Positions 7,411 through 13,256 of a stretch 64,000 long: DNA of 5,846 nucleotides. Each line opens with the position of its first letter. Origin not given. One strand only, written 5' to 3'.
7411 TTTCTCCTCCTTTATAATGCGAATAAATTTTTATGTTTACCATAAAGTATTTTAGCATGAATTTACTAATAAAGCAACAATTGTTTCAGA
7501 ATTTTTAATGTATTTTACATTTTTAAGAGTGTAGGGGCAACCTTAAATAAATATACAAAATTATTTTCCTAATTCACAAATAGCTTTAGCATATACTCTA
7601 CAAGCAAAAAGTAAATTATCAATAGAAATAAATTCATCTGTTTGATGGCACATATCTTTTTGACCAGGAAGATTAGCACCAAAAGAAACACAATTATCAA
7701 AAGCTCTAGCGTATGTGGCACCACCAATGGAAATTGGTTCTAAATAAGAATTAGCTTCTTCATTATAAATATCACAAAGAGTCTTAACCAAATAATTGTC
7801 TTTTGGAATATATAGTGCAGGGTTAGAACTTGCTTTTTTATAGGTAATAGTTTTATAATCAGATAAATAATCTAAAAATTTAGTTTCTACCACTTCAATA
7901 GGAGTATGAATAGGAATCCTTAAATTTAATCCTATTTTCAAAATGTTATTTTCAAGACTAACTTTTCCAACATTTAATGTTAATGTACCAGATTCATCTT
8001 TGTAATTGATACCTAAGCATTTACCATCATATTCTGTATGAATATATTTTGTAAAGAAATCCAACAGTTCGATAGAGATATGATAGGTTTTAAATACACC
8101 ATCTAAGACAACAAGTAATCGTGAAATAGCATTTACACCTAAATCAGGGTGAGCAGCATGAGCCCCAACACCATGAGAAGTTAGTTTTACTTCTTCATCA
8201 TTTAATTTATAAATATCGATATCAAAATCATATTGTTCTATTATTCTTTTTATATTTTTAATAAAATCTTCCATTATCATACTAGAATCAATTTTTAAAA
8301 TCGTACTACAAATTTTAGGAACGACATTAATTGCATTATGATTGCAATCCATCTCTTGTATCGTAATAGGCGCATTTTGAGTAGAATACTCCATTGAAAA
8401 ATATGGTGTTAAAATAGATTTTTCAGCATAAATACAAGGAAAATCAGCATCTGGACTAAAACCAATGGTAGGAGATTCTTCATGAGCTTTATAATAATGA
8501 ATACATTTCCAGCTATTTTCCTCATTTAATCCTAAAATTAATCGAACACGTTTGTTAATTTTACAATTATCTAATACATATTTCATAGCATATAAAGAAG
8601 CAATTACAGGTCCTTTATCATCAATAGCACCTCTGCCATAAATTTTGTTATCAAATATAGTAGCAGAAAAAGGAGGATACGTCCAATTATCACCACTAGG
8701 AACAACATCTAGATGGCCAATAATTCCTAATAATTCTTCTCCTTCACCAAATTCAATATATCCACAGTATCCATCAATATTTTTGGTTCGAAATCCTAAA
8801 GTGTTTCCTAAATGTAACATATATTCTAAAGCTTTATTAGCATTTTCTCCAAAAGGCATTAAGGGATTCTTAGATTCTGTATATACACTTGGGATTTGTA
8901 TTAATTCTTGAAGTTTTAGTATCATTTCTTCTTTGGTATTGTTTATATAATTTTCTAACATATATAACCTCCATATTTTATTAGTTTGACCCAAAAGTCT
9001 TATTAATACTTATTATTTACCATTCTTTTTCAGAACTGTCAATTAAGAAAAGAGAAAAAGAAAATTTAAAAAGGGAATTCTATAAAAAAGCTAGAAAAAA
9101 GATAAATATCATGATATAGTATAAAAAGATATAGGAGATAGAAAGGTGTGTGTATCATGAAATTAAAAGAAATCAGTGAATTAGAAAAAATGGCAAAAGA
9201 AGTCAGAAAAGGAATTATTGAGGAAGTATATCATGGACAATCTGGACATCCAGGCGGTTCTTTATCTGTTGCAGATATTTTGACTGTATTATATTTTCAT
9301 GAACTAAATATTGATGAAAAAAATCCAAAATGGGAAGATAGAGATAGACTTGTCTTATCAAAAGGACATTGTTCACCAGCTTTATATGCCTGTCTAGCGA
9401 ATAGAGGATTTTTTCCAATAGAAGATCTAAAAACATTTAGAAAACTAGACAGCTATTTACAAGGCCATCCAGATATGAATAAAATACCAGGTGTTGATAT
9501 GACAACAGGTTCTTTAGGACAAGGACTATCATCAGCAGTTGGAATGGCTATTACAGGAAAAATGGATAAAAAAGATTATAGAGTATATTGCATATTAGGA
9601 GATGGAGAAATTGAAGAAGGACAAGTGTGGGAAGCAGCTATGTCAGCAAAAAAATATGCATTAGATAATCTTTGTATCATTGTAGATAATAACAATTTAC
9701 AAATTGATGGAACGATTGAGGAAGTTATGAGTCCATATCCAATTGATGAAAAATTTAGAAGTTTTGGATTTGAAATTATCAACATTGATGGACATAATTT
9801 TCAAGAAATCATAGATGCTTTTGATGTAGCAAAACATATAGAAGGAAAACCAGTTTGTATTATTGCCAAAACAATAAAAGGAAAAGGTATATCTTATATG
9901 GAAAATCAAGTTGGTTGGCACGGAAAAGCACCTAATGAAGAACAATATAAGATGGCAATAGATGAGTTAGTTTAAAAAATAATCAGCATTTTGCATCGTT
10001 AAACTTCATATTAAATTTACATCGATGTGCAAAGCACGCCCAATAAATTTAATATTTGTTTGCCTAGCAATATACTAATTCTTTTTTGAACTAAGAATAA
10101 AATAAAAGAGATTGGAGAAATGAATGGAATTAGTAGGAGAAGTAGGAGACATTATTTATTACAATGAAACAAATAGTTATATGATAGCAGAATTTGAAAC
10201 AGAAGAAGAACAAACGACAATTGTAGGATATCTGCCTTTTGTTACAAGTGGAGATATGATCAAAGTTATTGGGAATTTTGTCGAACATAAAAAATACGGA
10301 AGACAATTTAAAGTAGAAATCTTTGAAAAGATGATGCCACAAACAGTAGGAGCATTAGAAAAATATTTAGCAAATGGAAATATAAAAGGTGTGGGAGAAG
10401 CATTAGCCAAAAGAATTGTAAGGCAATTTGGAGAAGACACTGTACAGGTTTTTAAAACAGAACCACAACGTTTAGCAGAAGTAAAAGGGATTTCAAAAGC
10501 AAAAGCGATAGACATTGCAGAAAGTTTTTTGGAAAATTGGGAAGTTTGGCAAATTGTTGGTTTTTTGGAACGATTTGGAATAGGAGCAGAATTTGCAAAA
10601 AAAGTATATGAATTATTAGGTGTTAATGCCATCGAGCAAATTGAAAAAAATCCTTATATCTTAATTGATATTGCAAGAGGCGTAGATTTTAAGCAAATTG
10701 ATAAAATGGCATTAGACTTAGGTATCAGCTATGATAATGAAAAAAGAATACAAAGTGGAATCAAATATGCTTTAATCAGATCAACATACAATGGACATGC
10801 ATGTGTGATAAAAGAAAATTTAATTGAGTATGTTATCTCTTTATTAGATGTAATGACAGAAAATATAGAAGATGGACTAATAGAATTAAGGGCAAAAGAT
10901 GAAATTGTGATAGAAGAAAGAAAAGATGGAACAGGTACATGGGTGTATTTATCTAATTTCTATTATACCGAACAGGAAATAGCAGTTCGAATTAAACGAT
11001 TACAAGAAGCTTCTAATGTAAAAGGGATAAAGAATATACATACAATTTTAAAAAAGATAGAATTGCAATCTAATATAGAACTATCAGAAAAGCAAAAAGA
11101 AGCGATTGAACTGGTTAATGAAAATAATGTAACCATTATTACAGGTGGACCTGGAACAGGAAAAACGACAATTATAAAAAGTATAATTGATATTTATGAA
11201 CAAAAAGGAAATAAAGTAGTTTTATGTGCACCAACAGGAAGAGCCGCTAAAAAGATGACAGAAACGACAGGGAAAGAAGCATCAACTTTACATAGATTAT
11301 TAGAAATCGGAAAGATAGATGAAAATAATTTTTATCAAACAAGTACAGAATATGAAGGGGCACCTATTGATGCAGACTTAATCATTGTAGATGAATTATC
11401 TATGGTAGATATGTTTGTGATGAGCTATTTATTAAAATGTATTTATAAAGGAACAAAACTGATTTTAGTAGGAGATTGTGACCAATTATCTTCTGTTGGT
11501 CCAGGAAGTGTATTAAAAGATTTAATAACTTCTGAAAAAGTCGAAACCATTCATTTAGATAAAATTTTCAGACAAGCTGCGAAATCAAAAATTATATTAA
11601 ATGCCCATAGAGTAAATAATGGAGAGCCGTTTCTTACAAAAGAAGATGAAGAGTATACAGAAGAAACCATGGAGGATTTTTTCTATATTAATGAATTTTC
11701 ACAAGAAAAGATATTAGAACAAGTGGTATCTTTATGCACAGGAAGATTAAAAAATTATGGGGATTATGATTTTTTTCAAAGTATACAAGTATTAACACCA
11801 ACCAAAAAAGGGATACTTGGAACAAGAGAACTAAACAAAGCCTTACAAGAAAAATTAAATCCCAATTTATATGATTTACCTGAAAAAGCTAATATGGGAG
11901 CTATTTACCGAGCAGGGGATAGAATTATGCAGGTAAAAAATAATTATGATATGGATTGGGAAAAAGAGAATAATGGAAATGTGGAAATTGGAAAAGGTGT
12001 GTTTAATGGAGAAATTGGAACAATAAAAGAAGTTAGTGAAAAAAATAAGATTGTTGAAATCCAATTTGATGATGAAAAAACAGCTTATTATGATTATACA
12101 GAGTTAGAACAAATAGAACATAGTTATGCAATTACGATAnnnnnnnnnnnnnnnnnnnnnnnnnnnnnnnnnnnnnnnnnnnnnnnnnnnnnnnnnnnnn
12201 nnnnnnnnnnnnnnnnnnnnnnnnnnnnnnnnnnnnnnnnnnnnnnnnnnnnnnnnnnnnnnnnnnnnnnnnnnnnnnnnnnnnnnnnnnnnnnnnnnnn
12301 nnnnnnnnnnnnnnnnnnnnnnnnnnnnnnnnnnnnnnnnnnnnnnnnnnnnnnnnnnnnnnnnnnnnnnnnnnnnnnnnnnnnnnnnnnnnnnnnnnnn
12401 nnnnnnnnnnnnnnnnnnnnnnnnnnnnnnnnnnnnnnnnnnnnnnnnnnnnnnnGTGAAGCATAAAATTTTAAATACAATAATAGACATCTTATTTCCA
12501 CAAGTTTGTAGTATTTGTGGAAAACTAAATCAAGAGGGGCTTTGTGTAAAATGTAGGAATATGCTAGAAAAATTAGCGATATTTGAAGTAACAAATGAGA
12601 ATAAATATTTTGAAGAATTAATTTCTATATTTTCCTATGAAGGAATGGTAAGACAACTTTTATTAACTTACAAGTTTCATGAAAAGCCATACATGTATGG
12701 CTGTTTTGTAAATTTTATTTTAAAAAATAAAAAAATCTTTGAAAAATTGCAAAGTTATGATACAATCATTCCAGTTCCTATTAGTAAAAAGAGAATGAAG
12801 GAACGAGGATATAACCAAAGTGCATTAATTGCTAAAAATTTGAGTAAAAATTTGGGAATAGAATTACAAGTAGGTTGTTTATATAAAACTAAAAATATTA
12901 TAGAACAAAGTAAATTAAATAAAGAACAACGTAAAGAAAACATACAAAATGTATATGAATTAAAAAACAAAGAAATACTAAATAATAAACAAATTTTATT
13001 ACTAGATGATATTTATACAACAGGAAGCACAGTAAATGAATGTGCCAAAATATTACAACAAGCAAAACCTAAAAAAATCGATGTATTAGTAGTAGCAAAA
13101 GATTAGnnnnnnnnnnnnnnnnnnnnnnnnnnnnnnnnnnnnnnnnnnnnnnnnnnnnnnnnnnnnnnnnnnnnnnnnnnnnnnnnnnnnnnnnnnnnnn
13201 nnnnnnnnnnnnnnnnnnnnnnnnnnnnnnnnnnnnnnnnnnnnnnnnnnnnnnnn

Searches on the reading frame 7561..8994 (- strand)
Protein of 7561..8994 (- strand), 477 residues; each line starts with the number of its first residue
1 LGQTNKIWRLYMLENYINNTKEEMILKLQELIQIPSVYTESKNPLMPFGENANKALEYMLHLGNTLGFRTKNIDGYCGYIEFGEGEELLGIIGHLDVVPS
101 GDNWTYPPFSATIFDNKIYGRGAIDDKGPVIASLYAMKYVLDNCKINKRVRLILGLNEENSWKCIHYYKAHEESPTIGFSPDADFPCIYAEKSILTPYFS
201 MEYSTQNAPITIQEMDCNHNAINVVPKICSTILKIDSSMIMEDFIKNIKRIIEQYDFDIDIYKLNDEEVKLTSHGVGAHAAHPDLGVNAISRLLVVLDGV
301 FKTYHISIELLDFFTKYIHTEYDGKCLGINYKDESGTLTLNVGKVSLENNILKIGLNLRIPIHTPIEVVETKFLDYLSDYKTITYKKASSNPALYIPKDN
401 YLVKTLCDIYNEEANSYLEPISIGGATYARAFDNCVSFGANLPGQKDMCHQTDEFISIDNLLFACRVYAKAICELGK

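Call 26: search_protein_families(library=pfam, proteins=[window:7561-8994:-], max_evalue=0.001)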
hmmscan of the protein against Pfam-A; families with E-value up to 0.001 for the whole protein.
window:7561-8994:- (477 aa): 2 families
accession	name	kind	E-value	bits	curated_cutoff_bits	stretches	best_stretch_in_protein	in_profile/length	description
PF01546.33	Peptidase_M20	-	4.6e-23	82.6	24.6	1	91-472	2-204/206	Peptidase family M20/M25/M40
PF07687.19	M20_dimer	-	9.2e-05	22.8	21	0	269-305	9-45/107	Peptidase dimerisation domain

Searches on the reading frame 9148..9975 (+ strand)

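Call 26: search_protein_families(library=pfam, proteins=[window:9148-9975:+], max_evalue=0.001)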
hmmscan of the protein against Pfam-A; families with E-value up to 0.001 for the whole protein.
window:9148-9975:+ (275 aa): 5 families
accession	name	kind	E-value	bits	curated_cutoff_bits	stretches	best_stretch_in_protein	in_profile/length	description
PF00456.26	Transketolase_N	-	2e-59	201.7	22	1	14-267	4-268/334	Transketolase, thiamine diphosphate binding domain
PF13292.11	DXP_synthase_N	-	2.8e-17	63.3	21.2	1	8-190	14-179/274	1-deoxy-D-xylulose-5-phosphate synthase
PF00676.26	E1_dh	-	3.6e-07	29.9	22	1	120-230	100-209/300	Dehydrogenase E1 component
PF02775.26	TPP_enzyme_C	-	6.1e-06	26.5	21.9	1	119-189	26-90/151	Thiamine pyrophosphate enzyme, C-terminal TPP binding domain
PF09364.15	XFP_N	-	2.5e-05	23.7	23.7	1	111-221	130-240/364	XFP N-terminal domain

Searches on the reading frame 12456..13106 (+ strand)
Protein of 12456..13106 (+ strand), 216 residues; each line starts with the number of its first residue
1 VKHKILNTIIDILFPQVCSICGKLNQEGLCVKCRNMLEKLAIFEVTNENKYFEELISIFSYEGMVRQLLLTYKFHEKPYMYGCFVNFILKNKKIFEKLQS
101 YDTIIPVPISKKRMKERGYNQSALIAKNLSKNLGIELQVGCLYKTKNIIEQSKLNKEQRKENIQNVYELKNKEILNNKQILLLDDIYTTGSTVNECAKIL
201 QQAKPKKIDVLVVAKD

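Call 7: search_protein_families(library=pfam, proteins=[window:12456-13106:+], max_evalue=0.01)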
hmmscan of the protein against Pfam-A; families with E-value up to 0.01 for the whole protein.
window:12456-13106:+ (216 aa): 5 families
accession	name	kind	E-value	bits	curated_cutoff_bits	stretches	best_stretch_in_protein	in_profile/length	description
PF00156.33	Pribosyltran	-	3.7e-08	33.3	26.3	1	123-214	41-124/158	Phosphoribosyl transferase domain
PF18912.6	DZR_2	-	7.6e-06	26.1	27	1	9-38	1-32/56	Double zinc ribbon domain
PF15610.12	PRTase_3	-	0.00027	20.9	28.7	1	147-205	106-164/264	PRTase ComF-like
PF15609.12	PRTase_2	-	0.00092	19.2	28.8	1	164-213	106-154/188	Phosphoribosyl transferase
PF14681.12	UPRTase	-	0.0018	18.2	27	1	155-213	99-158/206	Uracil phosphoribosyltransferase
